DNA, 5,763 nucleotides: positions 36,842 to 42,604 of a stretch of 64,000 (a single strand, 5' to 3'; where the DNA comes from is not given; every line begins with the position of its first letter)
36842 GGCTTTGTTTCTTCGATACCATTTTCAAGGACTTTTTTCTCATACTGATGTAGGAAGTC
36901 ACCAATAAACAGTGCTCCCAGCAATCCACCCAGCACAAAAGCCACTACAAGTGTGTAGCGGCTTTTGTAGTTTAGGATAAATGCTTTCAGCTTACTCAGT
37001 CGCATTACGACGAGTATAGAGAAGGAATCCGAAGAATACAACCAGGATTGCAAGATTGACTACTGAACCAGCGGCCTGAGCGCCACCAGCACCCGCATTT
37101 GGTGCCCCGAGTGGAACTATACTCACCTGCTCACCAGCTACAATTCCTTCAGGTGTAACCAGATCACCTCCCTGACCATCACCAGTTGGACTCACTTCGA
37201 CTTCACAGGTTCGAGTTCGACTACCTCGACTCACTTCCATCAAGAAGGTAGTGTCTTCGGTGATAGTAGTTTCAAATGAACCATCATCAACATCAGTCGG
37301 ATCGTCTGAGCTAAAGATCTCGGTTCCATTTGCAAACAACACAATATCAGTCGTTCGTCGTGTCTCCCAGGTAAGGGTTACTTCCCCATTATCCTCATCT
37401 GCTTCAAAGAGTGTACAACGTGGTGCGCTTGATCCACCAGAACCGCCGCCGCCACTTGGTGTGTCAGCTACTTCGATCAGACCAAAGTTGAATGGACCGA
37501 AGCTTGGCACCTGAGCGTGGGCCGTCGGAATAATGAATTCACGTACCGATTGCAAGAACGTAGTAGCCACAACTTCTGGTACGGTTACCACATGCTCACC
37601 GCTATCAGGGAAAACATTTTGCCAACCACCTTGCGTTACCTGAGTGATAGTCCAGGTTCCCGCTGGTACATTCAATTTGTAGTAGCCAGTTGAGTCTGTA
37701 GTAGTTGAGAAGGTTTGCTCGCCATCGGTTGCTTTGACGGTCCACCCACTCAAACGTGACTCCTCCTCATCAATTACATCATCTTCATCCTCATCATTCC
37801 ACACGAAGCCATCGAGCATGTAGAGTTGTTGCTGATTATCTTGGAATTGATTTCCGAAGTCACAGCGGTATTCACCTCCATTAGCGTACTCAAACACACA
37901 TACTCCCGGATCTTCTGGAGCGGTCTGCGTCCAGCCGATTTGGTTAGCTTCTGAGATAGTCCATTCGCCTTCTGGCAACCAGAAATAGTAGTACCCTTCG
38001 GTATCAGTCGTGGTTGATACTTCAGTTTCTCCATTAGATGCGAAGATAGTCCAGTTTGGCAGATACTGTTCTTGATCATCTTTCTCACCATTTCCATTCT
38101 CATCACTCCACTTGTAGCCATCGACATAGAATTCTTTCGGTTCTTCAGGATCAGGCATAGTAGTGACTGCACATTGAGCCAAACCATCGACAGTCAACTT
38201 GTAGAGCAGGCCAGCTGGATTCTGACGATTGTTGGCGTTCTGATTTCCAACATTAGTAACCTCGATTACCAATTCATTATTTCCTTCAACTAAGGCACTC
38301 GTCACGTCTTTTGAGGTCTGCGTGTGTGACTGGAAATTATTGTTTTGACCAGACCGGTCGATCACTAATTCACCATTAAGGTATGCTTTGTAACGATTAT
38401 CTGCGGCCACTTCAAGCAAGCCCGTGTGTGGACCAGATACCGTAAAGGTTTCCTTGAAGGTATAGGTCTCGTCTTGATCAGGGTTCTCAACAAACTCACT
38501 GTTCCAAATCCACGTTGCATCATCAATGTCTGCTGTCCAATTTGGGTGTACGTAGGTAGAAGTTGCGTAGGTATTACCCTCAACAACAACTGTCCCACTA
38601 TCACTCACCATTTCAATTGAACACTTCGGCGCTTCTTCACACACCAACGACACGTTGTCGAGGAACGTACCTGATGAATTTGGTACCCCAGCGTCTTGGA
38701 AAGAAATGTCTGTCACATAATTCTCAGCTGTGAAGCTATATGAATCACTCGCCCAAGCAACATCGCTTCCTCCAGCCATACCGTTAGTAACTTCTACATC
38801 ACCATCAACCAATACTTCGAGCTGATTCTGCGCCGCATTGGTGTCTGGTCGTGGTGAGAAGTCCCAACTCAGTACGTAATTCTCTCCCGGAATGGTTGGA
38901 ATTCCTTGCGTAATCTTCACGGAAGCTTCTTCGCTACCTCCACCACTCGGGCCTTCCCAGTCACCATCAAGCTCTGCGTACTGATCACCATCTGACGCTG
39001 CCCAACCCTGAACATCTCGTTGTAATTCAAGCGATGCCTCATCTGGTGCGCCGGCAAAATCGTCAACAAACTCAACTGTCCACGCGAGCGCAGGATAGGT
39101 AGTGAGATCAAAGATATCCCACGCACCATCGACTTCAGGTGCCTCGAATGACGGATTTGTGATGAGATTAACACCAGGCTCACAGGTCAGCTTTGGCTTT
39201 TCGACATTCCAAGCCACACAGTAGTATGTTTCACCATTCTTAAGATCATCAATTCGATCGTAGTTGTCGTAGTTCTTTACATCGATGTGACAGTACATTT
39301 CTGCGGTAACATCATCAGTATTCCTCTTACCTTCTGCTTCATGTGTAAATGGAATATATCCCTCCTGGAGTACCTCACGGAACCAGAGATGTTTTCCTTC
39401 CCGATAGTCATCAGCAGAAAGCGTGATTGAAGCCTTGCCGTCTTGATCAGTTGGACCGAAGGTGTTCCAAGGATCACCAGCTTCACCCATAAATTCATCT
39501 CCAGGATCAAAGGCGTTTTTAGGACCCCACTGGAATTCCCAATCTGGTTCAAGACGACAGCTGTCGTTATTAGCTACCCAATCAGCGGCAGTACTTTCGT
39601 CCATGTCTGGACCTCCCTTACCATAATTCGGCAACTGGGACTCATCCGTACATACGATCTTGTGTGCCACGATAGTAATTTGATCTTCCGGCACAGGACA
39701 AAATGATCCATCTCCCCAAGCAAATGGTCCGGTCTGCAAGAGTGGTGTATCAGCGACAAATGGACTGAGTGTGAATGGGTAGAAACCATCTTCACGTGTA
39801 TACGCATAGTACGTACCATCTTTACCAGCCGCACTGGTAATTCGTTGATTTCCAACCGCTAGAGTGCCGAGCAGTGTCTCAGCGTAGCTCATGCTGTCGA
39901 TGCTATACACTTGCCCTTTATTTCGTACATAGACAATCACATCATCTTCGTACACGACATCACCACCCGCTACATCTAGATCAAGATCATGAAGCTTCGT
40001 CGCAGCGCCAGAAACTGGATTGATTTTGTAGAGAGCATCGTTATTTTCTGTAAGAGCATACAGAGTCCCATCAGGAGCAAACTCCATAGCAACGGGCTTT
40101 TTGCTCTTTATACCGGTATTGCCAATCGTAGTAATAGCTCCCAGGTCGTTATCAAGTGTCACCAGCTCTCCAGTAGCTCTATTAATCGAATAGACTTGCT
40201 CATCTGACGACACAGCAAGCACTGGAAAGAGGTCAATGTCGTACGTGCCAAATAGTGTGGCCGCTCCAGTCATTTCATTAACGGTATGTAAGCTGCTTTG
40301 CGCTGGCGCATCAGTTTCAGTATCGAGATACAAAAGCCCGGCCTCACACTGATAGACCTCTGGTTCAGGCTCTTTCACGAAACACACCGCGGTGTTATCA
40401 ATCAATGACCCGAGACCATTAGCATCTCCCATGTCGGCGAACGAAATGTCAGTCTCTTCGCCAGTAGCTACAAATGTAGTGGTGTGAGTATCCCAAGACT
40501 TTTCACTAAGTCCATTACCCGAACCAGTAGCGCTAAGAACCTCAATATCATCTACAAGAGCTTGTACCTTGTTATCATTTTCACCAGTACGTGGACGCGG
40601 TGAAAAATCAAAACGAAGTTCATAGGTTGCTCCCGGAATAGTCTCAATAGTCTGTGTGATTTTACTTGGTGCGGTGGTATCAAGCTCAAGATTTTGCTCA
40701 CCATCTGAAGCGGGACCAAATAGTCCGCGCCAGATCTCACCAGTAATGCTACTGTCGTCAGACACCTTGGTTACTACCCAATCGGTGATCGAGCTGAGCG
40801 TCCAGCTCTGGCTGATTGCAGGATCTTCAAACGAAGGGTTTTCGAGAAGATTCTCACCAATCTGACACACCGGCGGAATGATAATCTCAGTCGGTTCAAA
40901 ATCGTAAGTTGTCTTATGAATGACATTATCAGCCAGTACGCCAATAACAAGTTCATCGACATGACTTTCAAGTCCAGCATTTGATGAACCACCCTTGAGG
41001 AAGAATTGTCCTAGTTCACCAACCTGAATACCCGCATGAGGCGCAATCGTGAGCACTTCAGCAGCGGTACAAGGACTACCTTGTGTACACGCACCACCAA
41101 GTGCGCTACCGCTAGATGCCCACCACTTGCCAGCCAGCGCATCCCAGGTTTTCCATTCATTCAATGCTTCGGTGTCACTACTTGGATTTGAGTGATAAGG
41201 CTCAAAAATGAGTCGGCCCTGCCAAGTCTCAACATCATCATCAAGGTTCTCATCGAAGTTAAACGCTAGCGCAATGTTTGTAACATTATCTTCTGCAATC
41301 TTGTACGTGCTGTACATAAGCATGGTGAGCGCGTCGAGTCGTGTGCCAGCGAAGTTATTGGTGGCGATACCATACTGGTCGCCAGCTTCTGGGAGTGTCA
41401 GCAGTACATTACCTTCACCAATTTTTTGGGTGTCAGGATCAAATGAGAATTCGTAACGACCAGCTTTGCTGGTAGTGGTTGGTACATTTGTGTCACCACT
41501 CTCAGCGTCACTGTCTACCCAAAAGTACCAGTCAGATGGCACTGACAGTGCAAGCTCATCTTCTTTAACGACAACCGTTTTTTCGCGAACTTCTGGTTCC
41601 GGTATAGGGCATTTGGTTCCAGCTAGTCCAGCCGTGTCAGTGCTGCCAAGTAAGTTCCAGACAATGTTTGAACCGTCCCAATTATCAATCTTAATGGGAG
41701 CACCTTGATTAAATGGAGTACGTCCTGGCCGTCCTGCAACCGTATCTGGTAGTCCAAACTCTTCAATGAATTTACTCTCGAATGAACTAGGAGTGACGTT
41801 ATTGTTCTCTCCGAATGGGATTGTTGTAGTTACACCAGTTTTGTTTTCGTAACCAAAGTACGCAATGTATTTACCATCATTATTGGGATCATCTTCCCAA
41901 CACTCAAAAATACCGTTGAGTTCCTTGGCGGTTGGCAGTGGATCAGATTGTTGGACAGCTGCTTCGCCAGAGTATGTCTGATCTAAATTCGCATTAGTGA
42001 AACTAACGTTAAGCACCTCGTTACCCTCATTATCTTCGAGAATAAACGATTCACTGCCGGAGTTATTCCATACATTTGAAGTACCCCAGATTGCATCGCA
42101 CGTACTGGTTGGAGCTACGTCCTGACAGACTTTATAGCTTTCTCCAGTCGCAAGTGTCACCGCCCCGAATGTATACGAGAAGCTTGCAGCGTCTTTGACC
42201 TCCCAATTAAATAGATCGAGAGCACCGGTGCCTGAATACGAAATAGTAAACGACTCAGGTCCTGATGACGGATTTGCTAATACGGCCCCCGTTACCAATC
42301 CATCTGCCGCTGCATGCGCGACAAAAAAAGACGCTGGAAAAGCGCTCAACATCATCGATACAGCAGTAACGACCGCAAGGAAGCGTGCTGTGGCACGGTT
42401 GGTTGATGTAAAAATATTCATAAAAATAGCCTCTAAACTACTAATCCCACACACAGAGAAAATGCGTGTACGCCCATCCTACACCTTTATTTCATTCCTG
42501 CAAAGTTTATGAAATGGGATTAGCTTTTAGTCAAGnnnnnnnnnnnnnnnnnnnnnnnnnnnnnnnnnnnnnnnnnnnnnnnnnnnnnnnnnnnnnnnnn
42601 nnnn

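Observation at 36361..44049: ECF sigma / membrane anti-sigma / giant CBM-CnaB adhesin / sortase arranged as one minus-strand unit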

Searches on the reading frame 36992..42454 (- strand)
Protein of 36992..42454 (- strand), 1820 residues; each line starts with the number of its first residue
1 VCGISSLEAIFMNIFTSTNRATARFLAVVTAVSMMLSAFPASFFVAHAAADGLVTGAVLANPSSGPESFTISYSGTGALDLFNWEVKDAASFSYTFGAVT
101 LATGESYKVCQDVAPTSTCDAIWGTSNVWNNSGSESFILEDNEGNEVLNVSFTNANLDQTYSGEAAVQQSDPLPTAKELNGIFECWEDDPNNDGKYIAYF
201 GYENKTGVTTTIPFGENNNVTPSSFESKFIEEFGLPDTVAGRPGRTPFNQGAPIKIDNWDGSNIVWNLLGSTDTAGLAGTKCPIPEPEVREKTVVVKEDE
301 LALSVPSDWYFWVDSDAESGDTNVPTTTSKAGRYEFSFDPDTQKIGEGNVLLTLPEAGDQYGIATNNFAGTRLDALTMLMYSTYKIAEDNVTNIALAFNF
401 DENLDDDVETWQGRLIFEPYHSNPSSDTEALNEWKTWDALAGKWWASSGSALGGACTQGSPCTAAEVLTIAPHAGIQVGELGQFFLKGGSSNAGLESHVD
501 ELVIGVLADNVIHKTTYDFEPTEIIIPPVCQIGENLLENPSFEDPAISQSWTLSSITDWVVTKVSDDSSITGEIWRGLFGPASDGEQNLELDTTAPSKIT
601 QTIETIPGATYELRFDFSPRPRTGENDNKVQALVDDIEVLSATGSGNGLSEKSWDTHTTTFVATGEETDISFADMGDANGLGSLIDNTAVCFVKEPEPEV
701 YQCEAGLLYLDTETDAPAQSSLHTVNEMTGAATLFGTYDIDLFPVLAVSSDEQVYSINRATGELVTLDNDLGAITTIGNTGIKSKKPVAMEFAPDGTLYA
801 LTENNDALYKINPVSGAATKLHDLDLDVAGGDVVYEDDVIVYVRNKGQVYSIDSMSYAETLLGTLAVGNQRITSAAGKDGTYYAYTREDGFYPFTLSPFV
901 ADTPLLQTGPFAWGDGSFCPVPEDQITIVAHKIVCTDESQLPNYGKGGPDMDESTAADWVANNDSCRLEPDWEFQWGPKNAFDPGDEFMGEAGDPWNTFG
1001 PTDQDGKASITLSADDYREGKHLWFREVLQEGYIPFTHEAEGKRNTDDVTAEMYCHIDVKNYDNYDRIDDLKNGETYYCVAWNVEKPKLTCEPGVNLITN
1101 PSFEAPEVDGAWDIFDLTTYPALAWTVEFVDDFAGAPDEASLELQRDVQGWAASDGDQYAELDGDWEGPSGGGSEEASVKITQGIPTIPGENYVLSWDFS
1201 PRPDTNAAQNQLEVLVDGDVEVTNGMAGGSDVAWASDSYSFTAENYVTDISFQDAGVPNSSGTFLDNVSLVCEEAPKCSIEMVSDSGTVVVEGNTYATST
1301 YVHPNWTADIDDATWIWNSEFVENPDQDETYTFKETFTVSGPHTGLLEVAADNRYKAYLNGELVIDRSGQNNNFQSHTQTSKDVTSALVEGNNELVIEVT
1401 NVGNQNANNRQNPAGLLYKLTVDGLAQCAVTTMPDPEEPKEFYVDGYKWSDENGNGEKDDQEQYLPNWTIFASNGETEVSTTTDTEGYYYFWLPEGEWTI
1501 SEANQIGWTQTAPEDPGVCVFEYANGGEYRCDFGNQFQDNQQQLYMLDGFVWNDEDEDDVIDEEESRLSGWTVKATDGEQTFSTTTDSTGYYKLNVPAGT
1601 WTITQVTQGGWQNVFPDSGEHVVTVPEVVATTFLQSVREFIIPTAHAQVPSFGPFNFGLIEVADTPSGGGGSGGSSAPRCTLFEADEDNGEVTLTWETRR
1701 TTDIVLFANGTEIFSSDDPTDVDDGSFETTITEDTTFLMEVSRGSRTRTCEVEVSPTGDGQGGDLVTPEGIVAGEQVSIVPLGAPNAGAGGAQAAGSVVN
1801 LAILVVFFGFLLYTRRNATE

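Call 3: search_protein_families(library=pfam, proteins=[window:36992-42454:-], max_evalue=0.01)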
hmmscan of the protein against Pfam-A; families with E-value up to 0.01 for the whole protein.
window:36992-42454:- (1820 aa): 7 families
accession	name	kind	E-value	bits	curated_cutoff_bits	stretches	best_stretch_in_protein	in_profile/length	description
PF04862.18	DUF642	-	4.7e-18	65.9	27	2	536-690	2-156/157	Protein of unknown function (DUF642)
PF17210.9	SdrD_B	-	2e-13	51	29.7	2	1549-1620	5-79/112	SdrD B-like domain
PF13620.12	CarboxypepD_reg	-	4.1e-10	40.3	32.3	1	1560-1609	6-58/82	Carboxypeptidase regulatory-like domain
PF00932.25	LTD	-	3.1e-06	28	34.3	1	57-152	12-107/109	Lamin Tail Domain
PF13715.12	CarbopepD_reg_2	-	4.2e-06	27.1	32.2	0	1560-1604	5-49/88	CarboxypepD_reg-like domain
PF14339.12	DUF4394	-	2e-05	24.5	29.6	1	753-825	142-221/230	Domain of unknown function (DUF4394)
PF07691.17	PA14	-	5e-05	23.6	24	1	1327-1389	44-107/147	PA14 domain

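Call 4: search_protein_families(library=ncbifam, proteins=[window:36992-42454:-], max_evalue=0.01)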
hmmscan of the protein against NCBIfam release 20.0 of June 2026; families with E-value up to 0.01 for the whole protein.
window:36992-42454:- (1820 aa): 2 families
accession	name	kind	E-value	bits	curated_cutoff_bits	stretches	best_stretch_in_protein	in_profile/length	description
TIGR04362.1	choice_anch_C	subfamily_domain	4.7e-30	104.9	120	2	537-690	3-157/157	choice-of-anchor C family protein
NF012221.1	MARTX_Nterm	equivalog_domain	7.8e-09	33.3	700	2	583-689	1496-1597/1910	MARTX multifunctional-autoprocessing repeats-in-toxin holotoxin RtxA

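Call 58: list_cluster_members(proteins=[window:36995-42421:-, window:43444-44001:-, window:43444-44028:-, window:43444-44049:-, window:44088-44606:+])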
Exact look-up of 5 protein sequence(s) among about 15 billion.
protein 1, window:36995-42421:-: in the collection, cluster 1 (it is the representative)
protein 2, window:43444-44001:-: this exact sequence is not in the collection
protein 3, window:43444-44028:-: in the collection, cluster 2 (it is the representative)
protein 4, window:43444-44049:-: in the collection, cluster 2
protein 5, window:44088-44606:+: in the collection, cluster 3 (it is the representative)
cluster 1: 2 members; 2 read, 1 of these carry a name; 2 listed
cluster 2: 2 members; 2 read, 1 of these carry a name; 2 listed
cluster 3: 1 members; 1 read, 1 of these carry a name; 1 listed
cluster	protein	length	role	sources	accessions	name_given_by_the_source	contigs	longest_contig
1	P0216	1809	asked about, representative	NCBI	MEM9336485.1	MAG: DUF642 domain-containing protein [Patescibacteria group bacterium]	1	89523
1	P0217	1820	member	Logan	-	-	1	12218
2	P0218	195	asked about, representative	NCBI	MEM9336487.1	MAG: sigma-70 family RNA polymerase sigma factor [Patescibacteria group bacterium]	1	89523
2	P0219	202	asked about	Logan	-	-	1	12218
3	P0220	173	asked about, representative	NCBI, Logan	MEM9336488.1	MAG: hypothetical protein AAGA35_01360 [Patescibacteria group bacterium]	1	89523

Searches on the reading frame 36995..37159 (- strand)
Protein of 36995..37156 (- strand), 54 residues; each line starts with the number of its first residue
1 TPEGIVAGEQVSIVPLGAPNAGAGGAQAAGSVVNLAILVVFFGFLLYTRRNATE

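Call 28: search_protein_families(library=ncbifam, proteins=[window:36995-37156:-], max_evalue=10)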
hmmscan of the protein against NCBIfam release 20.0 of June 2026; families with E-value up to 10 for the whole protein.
seq(54 aa): 0 families

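Call 32: search_protein_families(library=pfam, proteins=[window:36995-37156:-], max_evalue=10)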
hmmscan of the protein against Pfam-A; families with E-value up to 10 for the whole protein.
seq(54 aa): 0 families

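Call 36: search_protein_families(library=ncbifam, alignment_id=A2, max_evalue=10)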
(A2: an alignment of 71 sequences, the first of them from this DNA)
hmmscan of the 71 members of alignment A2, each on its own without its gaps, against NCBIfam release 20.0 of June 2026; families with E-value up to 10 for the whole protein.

A. member 1, seq(55 aa): 0 families

B. families by the number of members that match (of 71 scanned): 15 families
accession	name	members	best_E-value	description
NF058571.1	GVDTG_CTERM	47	2.1e-12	GVDTG sorting domain-containing protein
TIGR01167.1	LPXTG_anchor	4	0.0089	LPXTG cell wall anchor domain-containing protein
NF033846.1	Rumino_NPXTG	3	0.15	NPXTG-anchored protein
NF058670.1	sorting_LPXTATN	2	0.11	LPxTATN C-terminal sorting signal domain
TIGR03901.2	MYXO-CTERM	2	0.57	MYXO-CTERM sorting domain-containing protein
NF041738.1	GG_III-CTERM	1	0.012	GGIII-like transmembrane region-containing protein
NF010226.0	PRK13682.1-1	1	0.054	hypothetical protein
NF033802.1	AimP_fam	1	0.06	lysogeny pheromone AimP family peptide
NF010233.0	PRK13682.2-4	1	0.089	hypothetical protein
TIGR01718.1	Uridine-psphlse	1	0.13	uridine phosphorylase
TIGR03063.1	srtB_target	1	0.18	sortase B protein-sorting domain-containing protein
NF006183.0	PRK08318.1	1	0.2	NAD-dependent dihydropyrimidine dehydrogenase subunit PreA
TIGR02595.1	PEP_CTERM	1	0.23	PEP-CTERM sorting domain-containing protein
TIGR03024.1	arch_PEF_CTERM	1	0.7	PEF-CTERM sorting domain-containing protein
NF045529.2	Heimdall-CTERM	1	1.1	Heimdall-CTERM domain-containing surface protein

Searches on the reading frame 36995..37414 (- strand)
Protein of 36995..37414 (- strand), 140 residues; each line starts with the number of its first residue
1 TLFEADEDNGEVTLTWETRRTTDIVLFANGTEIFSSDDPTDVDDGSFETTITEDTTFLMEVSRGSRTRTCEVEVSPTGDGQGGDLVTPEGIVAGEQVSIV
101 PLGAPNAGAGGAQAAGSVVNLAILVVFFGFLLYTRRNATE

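Call 59: find_homologous_proteins(query=window:36995-37414:-)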
Query window:36995-37414:-: 44 candidates shared short words with the query, none scored E <= 0.001.

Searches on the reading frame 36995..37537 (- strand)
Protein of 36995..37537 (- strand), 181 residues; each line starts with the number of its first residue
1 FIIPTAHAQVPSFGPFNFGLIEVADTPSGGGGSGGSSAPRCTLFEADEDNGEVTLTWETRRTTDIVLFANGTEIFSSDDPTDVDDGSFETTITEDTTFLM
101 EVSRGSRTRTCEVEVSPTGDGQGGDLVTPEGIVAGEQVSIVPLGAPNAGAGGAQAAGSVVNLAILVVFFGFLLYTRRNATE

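Call 54: search_protein_families(library=pfam, proteins=[window:36995-37537:-], max_evalue=0.1)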
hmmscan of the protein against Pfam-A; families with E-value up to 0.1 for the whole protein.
window:36995-37537:- (181 aa): 0 families

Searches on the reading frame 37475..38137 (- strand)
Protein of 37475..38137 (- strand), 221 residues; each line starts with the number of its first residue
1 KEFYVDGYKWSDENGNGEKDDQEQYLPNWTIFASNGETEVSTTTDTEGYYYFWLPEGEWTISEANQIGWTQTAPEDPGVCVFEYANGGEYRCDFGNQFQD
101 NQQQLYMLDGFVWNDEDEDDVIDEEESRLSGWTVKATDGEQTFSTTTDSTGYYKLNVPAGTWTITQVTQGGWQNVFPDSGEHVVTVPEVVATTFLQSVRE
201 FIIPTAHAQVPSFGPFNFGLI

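Call 54: search_protein_families(library=pfam, proteins=[window:37475-38137:-], max_evalue=0.1)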
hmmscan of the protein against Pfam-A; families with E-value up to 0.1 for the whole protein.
window:37475-38137:- (221 aa): 5 families
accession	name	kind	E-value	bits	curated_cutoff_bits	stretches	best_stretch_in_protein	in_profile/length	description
PF17210.9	SdrD_B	-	1.9e-15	57.5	29.7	2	110-181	5-79/112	SdrD B-like domain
PF13620.12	CarboxypepD_reg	-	7.2e-13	49.1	32.3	2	121-170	6-58/82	Carboxypeptidase regulatory-like domain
PF13715.12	CarbopepD_reg_2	-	1.9e-08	34.7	32.2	2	121-165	5-49/88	CarboxypepD_reg-like domain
PF07210.18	DUF1416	-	0.002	18.4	23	0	35-68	44-77/97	Protein of unknown function (DUF1416)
PF01190.23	Pollen_Ole_e_1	-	0.039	14.7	23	0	142-160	46-64/99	Pollen protein Ole e 1 like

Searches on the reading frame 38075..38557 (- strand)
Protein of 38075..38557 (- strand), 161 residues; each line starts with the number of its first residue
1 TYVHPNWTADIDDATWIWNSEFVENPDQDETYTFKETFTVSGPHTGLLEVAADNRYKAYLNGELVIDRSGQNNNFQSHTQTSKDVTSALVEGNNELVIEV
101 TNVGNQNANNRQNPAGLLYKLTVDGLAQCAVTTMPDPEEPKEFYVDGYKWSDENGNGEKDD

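Call 54: search_protein_families(library=pfam, proteins=[window:38075-38557:-], max_evalue=0.1)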
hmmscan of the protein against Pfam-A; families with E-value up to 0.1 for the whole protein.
window:38075-38557:- (161 aa): 3 families
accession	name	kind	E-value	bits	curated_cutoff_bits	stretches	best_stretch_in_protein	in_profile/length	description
PF07691.17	PA14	-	6.8e-05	23.1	24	1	37-91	53-108/147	PA14 domain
PF22666.2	Glyco_hydro_2_N2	-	0.0023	18.4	27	1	29-114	47-131/167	Glycosyl hydrolase 2 galactose-binding domain-like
PF08531.16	Bac_rhamnosid_N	-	0.0063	16.8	25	1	53-103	13-66/172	Alpha-L-rhamnosidase N-terminal domain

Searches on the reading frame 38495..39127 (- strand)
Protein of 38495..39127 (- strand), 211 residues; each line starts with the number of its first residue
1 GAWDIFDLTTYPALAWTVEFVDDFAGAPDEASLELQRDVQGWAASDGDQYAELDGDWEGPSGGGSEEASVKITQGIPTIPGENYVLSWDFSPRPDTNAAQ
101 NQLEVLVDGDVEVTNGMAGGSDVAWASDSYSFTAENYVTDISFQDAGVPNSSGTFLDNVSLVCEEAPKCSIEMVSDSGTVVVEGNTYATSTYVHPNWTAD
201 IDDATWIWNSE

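Call 54: search_protein_families(library=pfam, proteins=[window:38495-39127:-], max_evalue=0.1)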
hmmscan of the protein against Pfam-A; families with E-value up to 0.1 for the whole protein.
window:38495-39127:- (211 aa): 2 families
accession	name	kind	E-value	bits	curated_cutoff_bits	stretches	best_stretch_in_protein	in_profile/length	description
PF04862.18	DUF642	-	1.4e-06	28.6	27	1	70-160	66-155/157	Protein of unknown function (DUF642)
PF03364.25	Polyketide_cyc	-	0.079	13.7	23.4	0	44-119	39-111/126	Polyketide cyclase / dehydrase and lipid transport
